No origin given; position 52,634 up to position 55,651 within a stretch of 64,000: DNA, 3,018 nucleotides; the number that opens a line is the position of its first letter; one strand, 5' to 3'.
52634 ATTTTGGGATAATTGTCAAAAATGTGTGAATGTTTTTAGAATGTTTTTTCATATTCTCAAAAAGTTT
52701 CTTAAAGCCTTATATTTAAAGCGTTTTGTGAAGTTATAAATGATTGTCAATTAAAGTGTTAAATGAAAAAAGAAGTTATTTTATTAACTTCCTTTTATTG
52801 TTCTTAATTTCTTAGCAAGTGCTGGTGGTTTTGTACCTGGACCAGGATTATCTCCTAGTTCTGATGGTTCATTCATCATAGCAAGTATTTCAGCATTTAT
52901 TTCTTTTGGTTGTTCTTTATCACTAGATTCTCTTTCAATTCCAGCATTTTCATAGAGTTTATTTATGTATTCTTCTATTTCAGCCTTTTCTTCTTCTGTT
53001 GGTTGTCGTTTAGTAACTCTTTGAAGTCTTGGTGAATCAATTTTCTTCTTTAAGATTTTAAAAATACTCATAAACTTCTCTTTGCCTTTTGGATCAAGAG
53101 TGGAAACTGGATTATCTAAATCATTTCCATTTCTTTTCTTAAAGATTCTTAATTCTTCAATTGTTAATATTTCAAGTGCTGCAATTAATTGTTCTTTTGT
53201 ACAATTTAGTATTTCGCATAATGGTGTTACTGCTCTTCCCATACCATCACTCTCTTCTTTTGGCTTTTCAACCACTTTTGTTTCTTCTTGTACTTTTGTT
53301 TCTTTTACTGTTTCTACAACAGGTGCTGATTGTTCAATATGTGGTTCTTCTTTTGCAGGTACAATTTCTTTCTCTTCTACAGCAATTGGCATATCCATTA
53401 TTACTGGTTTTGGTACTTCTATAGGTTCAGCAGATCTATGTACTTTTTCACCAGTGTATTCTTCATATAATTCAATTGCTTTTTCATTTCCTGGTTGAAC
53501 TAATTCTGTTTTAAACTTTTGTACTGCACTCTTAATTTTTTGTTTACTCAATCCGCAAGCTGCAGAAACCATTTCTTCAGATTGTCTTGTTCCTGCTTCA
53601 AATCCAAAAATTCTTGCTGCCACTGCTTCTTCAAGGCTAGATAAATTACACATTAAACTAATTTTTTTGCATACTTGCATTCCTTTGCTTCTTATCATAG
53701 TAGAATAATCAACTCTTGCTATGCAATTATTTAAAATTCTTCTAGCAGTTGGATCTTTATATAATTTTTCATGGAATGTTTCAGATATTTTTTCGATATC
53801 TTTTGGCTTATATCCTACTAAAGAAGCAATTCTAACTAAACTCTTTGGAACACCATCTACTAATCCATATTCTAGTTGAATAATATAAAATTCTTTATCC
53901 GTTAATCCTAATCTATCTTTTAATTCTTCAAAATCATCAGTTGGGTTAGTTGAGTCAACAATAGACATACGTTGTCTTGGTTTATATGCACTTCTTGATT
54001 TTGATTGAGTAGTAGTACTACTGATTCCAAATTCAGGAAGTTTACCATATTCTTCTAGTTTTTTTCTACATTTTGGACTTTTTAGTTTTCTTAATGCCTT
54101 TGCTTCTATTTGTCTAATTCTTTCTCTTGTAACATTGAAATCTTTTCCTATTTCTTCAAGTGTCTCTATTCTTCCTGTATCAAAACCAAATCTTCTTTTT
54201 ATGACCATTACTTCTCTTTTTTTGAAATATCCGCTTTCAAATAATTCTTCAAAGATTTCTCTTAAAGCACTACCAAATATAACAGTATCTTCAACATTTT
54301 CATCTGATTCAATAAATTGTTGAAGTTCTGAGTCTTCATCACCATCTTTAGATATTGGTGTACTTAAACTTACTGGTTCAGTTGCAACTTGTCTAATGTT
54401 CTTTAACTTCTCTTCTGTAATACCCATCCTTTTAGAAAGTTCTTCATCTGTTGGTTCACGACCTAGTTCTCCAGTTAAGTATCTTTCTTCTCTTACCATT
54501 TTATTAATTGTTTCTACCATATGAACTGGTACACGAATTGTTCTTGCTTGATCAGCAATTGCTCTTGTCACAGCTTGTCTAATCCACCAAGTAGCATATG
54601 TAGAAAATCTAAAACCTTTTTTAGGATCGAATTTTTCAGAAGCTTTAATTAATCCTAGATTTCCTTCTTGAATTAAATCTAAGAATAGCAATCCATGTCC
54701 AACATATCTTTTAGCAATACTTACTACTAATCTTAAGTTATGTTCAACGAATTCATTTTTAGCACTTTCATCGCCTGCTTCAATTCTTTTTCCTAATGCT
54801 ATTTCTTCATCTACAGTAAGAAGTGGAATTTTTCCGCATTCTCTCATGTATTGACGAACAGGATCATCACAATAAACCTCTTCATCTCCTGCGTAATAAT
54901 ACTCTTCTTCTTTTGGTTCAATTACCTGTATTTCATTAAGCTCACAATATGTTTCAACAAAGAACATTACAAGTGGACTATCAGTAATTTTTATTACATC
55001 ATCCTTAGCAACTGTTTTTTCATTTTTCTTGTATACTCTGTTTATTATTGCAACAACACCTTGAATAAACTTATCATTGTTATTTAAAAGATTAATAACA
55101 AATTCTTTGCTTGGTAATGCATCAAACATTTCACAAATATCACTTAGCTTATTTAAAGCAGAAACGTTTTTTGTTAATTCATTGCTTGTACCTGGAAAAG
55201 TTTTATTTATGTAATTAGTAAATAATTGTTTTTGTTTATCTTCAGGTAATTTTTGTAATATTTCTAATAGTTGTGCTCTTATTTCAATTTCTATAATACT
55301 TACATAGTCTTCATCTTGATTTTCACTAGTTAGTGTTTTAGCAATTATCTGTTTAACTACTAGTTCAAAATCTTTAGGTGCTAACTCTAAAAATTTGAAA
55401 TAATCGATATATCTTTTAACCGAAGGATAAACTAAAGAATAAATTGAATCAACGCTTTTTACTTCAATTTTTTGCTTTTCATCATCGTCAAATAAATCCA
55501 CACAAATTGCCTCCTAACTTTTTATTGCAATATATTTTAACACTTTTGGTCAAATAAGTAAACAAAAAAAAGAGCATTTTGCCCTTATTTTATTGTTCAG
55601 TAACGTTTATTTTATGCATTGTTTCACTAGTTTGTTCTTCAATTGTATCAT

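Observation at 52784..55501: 905-aa sigma-70 paralogue: housekeeping-type core plus a novel N-domain and a C-terminal array of extra sigma-4-like HTH modules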

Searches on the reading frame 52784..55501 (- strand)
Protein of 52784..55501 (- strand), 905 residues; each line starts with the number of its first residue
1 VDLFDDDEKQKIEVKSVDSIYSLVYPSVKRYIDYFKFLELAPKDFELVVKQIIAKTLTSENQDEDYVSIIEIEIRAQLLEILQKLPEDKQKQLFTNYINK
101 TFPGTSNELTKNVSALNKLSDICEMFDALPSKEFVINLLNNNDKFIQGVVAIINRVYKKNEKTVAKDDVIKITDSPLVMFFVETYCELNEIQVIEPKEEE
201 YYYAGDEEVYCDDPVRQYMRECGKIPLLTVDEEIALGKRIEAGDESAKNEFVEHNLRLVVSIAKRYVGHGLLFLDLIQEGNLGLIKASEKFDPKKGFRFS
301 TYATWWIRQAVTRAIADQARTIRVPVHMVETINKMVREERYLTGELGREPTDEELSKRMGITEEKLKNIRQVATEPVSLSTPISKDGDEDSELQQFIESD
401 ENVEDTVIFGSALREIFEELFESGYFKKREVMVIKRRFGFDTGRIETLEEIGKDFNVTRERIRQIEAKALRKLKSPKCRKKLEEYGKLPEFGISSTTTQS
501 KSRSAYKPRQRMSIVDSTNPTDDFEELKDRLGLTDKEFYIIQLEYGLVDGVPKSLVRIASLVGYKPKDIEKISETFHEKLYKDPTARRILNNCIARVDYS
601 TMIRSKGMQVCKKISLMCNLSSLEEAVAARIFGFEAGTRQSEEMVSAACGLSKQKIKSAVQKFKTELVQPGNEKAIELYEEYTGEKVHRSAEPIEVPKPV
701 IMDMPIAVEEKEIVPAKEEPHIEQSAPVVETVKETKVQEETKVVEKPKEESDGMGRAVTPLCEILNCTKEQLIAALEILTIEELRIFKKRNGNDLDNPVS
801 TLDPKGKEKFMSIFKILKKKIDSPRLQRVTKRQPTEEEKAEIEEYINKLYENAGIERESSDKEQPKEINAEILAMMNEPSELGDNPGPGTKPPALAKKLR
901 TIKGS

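Call 3: search_protein_families(library=pfam, proteins=[window:52784-55501:-], max_evalue=1)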
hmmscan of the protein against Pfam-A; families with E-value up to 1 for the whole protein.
window:52784-55501:- (905 aa): 7 families
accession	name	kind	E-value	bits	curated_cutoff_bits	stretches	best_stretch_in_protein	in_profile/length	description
PF04542.20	Sigma70_r2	-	6.8e-24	83.9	24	1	251-321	1-71/71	Sigma-70 region 2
PF04539.22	Sigma70_r3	-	1.1e-18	67.6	25.3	1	330-403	1-72/78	Sigma-70 region 3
PF00140.25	Sigma70_r1_2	-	5.1e-15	55.6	22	1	213-245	1-33/34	Sigma-70 factor, region 1.2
PF04545.22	Sigma70_r4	-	2.1e-13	50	24.1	1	429-474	8-49/50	Sigma-70, region 4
PF16829.10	ATR13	-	0.04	14.7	25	1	805-873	21-90/101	Avirulence protein ATR13, RxLR effector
PF20871.2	KCTD1-15_CTD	-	0.18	12.4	27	1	146-195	24-68/97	BTB/POZ domain-containing protein KCTD1/15, C-terminal domain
PF13443.12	HTH_26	-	0.71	10.6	22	0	353-381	14-42/63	Cro/C1-type HTH DNA-binding domain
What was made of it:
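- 54767..54865 (-): Sigma region 1.2 (residues 213-245). Pfam PF00140, 55.6 bits (call 3).
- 54539..54751 (-): Sigma region 2 (residues 251-321): core binding and -10 recognition. Pfam PF04542, 83.9 bits (call 3).
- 54293..54514 (-): Sigma region 3 (residues 330-403). Pfam PF04539, 67.6 bits (call 3).
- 54068..54253 (-): Canonical sigma region 4 (residues 417-478; Pfam 429-474) with the recognition helix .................. Pfam PF04545, 50 bits (call 3).
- On Sigma-70 family: PF04542, 83.9 bits against a cut-off of 24 (call 3).
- On Group 1 (housekeeping RpoD/SigA): PF00140, 55.6 bits; PF04539, 67.6 bits (call 3).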

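Call 4: search_protein_families(library=ncbifam, proteins=[window:52784-55501:-], max_evalue=0.01)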
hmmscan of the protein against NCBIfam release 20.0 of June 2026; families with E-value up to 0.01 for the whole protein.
window:52784-55501:- (905 aa): 50 families (the best 25 are shown)
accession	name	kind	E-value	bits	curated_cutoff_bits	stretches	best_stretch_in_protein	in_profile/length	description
NF006666.0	PRK09210.1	equivalog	8.1e-119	397.2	572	1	203-485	89-368/370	RNA polymerase sigma factor RpoD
NF004208.0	PRK05658.1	equivalog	1.8e-116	390.7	555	2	246-485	392-628/631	RNA polymerase sigma factor RpoD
NF004561.0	PRK05901.1-3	equivalog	1.5e-101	341.1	582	2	246-485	299-535/537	RNA polymerase sigma factor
NF005643.0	PRK07406.1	equivalog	2.3e-99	333.1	500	2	244-485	158-395/397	RNA polymerase sigma factor RpoD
TIGR02393.1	RpoD_Cterm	equivalog_domain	3.2e-99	331.4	354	1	247-485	1-236/238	RNA polymerase sigma factor RpoD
NF004560.0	PRK05901.1-1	equivalog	3.4e-99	333.3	711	2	245-485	277-514/516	RNA polymerase sigma factor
NF005920.0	PRK07921.1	subfamily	9.9e-95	317.3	464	2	245-486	89-327/328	RNA polymerase sigma factor SigB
NF041931.2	MzaA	equivalog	2.5e-92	310.9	800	1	245-485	474-713/726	MZA anti-phage system associated sigma-70 family RNA polymerase sigma factor MzaA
NF004562.0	PRK05901.1-4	equivalog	1.7e-90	304.1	779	2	246-491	316-558/571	RNA polymerase sigma factor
TIGR02997.1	Sig70-cyanoRpoD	subfamily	3.1e-90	302.5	384.5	2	245-474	73-298/298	RNA polymerase sigma factor, RpoD/SigA family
TIGR02394.1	rpoS_proteo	equivalog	1.1e-84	284.3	378.7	1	211-476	11-273/285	RNA polymerase sigma factor RpoS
NF004565.0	PRK05901.2-3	equivalog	1.3e-84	284.9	484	1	26-485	42-498/501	RNA polymerase sigma factor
NF004207.0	PRK05657.1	equivalog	1e-81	274.9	394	1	195-475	39-315/329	RNA polymerase sigma factor RpoS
NF005785.0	PRK07598.1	equivalog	3.8e-81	273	554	1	241-485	170-410/415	RNA polymerase sigma factor SigC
NF004564.0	PRK05901.2-2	equivalog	7.7e-80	268.9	617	1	211-481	209-487/500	RNA polymerase sigma factor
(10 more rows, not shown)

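Call 8: find_encoding_contigs(protein=window:52784-55501:-, flank=10000, max_places=6)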
Protein window:52784-55501:- (905 aa): no gene with exactly this product is on record in the collection.
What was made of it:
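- Tried and rejected: The exact-sequence contig look-up for the window protein found nothing (call 8).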

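Call 9: list_cluster_members(proteins=[window:52787-55501:-, window:49454-50554:-])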
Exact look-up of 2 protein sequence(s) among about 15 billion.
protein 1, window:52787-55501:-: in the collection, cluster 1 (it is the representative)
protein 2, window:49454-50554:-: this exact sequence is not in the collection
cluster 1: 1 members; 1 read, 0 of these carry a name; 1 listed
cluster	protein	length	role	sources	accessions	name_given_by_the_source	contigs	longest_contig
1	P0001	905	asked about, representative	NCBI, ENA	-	-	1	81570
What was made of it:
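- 52784..55501 (-): Complete ORF of the 905-aa giant sigma factor (GTG start, TAA stop). The exact protein is a singleton cluster in the public collection (call 9).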

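Call 53: search_protein_families(library=padloc, proteins=[window:52787-55501:-], max_evalue=0.01)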
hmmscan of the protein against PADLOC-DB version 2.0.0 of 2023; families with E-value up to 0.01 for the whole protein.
window:52787-55501:- (905 aa): 2 families
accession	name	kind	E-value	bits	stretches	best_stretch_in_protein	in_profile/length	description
PDLC02203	MzaA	-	1.4e-56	190.2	1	246-483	429-665/683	-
PDLC00992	Cas11a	-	0.0016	16.8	1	319-380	52-105/107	CRISPR type I-A/APERN-associated protein Csa5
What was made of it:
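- Closest known: MzaA, the sigma-70-family factor of the MZA anti-phage system. Same: MzaA is the best non-housekeeping model hit (calls 4, 53).
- The nearest non-housekeeping NCBIfam and PADLOC model is MzaA, the sigma of an anti-phage system (calls 4, 53).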
